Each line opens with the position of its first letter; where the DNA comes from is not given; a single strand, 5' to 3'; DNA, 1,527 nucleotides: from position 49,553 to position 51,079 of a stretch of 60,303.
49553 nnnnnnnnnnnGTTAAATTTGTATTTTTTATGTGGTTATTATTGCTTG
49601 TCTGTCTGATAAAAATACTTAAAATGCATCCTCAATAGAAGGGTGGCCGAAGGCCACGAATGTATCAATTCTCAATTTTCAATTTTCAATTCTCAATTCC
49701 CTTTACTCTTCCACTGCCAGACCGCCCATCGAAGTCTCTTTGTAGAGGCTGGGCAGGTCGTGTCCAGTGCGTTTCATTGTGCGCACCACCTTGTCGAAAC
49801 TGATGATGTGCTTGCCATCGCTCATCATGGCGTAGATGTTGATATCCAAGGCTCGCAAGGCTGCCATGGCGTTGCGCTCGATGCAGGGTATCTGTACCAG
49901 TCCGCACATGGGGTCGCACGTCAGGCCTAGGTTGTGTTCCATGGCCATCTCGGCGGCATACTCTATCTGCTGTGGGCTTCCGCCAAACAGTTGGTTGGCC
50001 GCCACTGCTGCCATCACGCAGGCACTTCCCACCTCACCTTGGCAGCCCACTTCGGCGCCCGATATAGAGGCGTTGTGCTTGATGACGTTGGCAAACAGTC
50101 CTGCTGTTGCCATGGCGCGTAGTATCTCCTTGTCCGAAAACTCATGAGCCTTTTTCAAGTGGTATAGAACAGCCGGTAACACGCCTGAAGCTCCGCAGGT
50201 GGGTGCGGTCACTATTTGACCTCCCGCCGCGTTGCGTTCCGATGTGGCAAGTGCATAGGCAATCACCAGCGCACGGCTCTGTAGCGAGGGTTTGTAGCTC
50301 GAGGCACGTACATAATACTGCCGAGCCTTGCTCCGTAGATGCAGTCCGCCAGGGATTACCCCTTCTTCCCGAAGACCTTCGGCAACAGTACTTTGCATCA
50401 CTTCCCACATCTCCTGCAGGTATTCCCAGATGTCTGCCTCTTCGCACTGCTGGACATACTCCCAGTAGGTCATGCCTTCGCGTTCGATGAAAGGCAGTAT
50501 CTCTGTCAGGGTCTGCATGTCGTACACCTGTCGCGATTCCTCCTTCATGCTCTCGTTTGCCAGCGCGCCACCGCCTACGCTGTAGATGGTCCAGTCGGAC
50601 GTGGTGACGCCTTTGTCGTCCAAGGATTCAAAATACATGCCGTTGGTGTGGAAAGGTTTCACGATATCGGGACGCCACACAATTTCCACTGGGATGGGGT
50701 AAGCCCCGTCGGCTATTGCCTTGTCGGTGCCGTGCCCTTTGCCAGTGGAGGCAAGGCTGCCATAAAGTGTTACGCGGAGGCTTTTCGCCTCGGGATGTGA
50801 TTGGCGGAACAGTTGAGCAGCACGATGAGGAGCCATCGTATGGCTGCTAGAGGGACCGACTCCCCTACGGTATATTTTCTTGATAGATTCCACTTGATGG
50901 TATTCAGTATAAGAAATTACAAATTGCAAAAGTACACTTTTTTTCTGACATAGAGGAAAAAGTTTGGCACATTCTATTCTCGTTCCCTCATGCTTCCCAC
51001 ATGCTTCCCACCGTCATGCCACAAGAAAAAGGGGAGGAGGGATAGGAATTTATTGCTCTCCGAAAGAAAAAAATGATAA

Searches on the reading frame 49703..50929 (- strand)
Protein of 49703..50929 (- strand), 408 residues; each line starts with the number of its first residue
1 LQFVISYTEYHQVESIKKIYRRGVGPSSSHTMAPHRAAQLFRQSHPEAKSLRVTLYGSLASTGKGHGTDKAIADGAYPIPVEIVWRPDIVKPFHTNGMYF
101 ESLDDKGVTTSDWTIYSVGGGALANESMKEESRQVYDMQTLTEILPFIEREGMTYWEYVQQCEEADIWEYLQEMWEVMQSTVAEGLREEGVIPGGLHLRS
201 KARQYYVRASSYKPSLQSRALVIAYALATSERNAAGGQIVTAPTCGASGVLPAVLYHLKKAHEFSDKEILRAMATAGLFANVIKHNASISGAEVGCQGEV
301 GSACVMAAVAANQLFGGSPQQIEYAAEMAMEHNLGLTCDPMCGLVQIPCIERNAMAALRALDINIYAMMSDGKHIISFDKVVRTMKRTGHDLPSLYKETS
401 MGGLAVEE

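Call 10: search_protein_families(library=pfam, proteins=[window:49703-50929:-])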
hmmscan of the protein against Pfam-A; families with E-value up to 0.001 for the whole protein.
window:49703-50929:- (408 aa): 2 families
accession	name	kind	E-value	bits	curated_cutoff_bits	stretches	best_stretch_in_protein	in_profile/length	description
PF03313.21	SDH_alpha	-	8e-77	258.8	26.4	1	150-405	21-260/260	Serine dehydratase alpha chain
PF03315.21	SDH_beta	-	3.4e-26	92.9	26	2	15-75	1-67/155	Serine dehydratase beta chain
